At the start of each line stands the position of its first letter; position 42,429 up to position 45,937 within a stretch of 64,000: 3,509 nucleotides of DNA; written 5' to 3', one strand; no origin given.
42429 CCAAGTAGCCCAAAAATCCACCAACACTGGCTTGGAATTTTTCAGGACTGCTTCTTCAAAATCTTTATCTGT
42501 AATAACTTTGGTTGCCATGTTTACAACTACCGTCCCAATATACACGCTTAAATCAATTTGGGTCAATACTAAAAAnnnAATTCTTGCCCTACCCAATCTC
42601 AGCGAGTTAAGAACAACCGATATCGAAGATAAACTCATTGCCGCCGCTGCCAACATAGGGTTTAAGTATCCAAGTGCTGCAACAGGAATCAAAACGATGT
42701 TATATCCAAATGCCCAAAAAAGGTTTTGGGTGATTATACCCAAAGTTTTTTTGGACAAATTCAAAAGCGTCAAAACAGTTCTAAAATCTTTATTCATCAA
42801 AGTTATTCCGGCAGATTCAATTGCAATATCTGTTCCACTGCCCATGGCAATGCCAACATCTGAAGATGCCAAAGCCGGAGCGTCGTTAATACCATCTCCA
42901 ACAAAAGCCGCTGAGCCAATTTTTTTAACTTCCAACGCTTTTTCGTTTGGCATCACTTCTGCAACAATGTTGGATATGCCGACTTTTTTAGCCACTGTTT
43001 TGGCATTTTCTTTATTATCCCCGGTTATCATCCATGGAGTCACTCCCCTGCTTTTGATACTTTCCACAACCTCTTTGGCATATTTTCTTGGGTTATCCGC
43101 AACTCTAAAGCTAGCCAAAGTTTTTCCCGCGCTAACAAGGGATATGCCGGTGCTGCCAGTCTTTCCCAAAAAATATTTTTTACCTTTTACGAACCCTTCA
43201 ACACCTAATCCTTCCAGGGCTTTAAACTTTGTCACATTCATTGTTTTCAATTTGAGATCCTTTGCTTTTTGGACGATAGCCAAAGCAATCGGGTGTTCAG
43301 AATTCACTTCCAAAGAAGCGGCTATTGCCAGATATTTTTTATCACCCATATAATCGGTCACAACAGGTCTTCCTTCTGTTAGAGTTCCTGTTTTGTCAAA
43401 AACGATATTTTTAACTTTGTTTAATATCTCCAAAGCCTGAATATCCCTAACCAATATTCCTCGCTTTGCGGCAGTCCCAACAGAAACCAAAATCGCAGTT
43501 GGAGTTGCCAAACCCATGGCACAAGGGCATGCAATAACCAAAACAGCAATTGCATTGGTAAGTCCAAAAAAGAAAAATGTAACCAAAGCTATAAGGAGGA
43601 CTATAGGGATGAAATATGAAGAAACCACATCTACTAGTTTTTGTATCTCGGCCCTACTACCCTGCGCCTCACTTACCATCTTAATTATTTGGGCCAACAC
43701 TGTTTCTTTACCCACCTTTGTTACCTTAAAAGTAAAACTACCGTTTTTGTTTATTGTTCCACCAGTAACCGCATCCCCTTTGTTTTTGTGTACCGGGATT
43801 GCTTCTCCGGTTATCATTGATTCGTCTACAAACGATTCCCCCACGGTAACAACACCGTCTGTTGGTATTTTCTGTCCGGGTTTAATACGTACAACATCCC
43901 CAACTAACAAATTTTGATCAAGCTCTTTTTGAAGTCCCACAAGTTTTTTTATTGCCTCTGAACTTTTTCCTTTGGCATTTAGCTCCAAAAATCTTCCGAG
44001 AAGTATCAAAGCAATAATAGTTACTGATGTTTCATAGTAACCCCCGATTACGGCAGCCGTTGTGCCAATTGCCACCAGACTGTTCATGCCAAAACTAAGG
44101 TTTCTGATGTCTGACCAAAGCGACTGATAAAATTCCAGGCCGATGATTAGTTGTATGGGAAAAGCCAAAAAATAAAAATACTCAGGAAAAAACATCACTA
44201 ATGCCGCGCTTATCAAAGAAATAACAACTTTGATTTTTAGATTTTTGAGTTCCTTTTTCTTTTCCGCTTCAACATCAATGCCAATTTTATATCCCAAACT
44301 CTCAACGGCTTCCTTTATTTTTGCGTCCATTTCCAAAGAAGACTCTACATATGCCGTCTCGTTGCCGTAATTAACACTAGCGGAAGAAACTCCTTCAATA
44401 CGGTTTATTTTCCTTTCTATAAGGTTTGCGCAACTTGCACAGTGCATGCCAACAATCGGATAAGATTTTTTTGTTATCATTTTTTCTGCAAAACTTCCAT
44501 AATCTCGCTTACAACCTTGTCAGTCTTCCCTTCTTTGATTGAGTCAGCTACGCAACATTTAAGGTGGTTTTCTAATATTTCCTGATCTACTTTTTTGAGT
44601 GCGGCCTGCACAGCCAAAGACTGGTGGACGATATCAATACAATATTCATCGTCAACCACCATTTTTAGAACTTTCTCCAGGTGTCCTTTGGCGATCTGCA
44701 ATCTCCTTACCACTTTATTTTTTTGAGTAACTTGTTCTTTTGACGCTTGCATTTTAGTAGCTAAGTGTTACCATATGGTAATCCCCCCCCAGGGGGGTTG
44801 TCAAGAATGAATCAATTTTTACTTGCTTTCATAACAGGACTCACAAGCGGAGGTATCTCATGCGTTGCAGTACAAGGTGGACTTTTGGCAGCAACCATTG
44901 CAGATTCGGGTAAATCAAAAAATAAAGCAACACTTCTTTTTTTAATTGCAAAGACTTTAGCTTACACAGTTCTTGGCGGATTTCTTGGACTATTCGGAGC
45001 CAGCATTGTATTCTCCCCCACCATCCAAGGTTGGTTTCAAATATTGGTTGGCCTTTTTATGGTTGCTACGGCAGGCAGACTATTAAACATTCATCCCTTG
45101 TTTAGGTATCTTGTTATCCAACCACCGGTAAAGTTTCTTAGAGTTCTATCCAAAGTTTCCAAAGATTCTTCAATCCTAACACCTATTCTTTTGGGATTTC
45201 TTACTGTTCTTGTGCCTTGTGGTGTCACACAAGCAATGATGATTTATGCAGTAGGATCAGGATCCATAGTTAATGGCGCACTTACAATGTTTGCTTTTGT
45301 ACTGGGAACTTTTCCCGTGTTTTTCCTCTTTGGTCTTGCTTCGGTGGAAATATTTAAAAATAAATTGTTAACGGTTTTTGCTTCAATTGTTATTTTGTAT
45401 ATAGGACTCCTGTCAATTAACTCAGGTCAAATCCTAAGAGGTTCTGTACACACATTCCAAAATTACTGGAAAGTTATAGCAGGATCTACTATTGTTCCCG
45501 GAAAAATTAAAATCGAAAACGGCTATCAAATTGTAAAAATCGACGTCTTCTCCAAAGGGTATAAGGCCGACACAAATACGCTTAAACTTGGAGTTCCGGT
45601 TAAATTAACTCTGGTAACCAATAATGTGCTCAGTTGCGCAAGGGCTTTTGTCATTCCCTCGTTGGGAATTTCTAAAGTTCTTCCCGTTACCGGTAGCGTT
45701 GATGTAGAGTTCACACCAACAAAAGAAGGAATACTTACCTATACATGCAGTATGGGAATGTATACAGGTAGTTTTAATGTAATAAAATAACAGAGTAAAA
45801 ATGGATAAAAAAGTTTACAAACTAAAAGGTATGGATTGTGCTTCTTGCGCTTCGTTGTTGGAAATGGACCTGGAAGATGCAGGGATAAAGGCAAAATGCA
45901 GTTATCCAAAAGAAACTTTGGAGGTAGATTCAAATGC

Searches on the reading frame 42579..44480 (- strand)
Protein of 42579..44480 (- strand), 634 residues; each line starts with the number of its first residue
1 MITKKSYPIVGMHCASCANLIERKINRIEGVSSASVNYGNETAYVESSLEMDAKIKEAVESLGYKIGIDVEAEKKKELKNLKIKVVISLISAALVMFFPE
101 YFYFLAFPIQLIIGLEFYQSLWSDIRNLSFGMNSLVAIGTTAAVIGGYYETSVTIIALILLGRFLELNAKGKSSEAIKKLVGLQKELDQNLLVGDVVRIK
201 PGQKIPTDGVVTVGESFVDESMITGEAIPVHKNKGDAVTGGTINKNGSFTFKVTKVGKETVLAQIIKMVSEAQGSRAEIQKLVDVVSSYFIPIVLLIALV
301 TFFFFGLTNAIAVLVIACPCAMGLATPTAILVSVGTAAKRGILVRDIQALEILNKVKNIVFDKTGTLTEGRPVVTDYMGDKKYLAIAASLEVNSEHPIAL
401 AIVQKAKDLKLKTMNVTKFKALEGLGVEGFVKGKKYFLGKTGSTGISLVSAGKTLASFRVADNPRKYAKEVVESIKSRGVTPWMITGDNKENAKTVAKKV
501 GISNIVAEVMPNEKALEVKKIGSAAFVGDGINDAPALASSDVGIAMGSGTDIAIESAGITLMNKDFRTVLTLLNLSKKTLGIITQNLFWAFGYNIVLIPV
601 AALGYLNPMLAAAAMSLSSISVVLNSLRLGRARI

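Call 48: search_protein_families(library=pfam, proteins=[window:42579-44480:-], max_evalue=0.001)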
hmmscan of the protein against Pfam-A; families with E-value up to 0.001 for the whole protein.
window:42579-44480:- (634 aa): 4 families
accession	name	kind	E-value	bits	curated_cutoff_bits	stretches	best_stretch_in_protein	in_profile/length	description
PF00122.25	E1-E2_ATPase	-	4.2e-50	170.2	28.1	1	189-340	21-181/181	E1-E2 ATPase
PF00702.32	Hydrolase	-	1.1e-29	104.6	26.4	1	356-540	1-190/191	haloacid dehalogenase-like hydrolase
PF00403.32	HMA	-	5e-16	59.3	24.8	1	8-65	3-62/62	Heavy-metal-associated domain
PF08282.18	Hydrolase_3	-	0.00021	21.5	20.9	0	525-564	207-246/255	haloacid dehalogenase-like hydrolase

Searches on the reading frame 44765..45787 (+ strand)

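Call 48: search_protein_families(library=pfam, proteins=[window:44765-45787:+], max_evalue=0.001)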
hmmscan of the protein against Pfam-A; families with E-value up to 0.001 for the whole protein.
window:44765-45787:+ (341 aa): 2 families
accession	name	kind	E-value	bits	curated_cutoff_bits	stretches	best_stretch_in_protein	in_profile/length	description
PF13386.12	DsbD_2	-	5e-29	102.1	24.9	1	21-215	2-198/199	Cytochrome C biogenesis protein transmembrane region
PF13473.12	Cupredoxin_1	-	3.4e-07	30.7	27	1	251-335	17-100/104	Cupredoxin-like domain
